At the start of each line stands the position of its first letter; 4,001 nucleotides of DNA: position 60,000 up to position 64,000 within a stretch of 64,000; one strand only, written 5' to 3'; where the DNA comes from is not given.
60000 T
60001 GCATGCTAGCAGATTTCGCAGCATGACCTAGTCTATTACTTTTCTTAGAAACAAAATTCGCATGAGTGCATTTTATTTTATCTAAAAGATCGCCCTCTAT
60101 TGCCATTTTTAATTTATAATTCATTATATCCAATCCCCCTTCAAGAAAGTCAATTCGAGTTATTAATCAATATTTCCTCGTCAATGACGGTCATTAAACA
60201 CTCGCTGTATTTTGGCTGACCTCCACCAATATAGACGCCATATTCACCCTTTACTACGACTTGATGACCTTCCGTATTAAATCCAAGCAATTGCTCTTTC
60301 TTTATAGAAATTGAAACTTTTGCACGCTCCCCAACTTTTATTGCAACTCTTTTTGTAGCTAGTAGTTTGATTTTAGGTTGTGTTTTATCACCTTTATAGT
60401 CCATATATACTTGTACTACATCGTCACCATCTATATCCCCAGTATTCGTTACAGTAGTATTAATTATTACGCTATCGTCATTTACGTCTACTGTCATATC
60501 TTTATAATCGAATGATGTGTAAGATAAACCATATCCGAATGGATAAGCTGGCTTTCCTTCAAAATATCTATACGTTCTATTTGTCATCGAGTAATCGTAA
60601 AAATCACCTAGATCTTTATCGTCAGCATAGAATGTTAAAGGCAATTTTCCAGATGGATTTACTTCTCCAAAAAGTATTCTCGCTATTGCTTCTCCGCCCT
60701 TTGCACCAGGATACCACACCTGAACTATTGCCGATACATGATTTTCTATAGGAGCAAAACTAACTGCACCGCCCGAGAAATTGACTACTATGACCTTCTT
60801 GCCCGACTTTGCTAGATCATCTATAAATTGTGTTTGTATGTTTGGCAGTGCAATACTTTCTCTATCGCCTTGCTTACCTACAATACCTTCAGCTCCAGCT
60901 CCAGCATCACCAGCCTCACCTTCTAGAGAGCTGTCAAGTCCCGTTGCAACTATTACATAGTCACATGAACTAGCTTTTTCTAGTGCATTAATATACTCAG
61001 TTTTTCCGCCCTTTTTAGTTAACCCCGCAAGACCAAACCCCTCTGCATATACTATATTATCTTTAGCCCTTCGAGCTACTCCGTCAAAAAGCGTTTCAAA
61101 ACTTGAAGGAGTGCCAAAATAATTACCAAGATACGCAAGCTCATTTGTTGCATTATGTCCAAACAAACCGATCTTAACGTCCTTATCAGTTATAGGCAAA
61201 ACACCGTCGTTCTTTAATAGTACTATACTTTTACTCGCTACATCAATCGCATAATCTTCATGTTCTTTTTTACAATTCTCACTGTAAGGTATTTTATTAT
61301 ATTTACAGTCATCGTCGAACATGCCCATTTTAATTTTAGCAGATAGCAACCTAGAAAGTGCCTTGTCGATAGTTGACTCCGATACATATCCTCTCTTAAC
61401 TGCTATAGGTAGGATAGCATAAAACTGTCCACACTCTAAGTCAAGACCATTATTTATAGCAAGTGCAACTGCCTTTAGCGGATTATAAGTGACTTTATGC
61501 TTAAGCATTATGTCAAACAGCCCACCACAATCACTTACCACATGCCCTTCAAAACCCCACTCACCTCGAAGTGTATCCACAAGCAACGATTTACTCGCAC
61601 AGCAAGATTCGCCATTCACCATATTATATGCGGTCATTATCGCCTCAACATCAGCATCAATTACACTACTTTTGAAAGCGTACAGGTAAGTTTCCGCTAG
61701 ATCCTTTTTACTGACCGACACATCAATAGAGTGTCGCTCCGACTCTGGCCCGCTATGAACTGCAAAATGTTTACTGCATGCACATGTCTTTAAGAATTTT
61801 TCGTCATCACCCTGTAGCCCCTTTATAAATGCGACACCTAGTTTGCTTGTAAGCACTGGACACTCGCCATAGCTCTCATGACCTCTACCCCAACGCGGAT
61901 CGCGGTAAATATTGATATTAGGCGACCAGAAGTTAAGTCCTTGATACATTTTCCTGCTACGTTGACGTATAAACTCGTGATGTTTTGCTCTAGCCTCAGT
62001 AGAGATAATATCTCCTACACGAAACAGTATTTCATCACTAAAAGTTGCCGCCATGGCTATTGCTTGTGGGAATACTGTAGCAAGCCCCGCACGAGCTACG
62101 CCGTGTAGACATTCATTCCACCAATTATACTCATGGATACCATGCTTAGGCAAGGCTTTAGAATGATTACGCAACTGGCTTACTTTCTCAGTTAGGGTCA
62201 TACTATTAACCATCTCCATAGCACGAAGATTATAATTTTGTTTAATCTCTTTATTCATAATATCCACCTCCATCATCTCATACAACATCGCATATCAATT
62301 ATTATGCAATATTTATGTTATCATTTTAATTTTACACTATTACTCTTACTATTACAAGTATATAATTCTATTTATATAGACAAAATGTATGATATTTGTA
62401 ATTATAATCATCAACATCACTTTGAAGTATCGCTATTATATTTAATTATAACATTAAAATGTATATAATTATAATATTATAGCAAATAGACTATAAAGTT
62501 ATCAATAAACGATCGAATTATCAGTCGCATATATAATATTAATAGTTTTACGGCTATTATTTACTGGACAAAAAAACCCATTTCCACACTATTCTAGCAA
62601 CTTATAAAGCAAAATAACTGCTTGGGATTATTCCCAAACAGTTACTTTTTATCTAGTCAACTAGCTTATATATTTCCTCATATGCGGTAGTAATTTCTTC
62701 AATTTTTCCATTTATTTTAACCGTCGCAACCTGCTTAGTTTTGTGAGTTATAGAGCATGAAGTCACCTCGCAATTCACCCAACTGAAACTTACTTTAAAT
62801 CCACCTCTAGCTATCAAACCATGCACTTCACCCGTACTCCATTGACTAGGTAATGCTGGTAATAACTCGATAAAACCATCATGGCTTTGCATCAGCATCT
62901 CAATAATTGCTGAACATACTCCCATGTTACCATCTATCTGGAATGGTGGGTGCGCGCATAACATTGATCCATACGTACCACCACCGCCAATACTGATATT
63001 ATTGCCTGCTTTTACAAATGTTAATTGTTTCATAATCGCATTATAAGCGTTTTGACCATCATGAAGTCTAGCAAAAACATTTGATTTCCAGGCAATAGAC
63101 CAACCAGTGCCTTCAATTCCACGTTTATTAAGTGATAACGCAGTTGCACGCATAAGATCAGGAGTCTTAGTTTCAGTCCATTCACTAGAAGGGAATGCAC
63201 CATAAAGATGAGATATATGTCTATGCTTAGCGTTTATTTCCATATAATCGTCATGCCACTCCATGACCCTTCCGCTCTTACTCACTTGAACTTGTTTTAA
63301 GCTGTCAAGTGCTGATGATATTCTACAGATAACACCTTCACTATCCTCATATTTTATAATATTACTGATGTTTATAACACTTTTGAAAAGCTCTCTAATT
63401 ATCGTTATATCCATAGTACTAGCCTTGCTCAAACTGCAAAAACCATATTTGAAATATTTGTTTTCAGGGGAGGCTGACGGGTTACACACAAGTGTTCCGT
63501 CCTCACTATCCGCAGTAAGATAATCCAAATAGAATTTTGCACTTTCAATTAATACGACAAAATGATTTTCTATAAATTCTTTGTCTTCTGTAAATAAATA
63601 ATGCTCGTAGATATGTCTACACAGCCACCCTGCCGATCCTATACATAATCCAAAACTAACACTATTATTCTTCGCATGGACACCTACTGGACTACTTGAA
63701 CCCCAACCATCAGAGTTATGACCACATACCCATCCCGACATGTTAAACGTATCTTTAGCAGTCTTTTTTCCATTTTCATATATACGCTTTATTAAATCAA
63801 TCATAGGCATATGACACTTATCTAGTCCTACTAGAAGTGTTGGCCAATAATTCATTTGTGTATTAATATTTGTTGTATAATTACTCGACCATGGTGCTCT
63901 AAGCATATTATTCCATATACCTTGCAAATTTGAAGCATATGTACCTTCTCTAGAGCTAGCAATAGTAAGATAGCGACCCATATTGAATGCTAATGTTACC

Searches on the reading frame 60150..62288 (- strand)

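Call 61: search_protein_families(library=pfam, proteins=[window:60150-62288:-], max_evalue=0.00001)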
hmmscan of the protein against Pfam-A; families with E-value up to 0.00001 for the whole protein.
window:60150-62288:- (712 aa): 3 families
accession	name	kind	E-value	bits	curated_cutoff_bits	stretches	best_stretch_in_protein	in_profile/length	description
PF01915.27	Glyco_hydro_3_C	-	6.3e-52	176.9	31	1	355-590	1-200/200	Glycosyl hydrolase family 3 C-terminal domain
PF00933.27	Glyco_hydro_3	-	5.4e-43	148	27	1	55-316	66-315/316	Glycosyl hydrolase family 3 N terminal domain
PF14310.12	Fn3-like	-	8.3e-10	39.1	25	1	623-689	1-69/71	Fibronectin type III-like domain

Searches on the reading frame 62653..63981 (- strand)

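Call 78: search_protein_families(library=pfam, proteins=[window:62653-63981:-], max_evalue=0.000001)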
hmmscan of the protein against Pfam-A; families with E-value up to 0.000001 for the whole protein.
window:62653-63981:- (442 aa): 2 families
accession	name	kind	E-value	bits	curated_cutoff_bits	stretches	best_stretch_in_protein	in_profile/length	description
PF22124.2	Glyco_hydro_95_cat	-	2.6e-128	428.9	27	1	2-363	59-408/408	Glycosyl hydrolase family 95 catalytic domain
PF21307.2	Glyco_hydro_95_C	-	6.2e-21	75.1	27.6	1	365-428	1-64/94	Glycoside hydrolase family 95, C-terminal domain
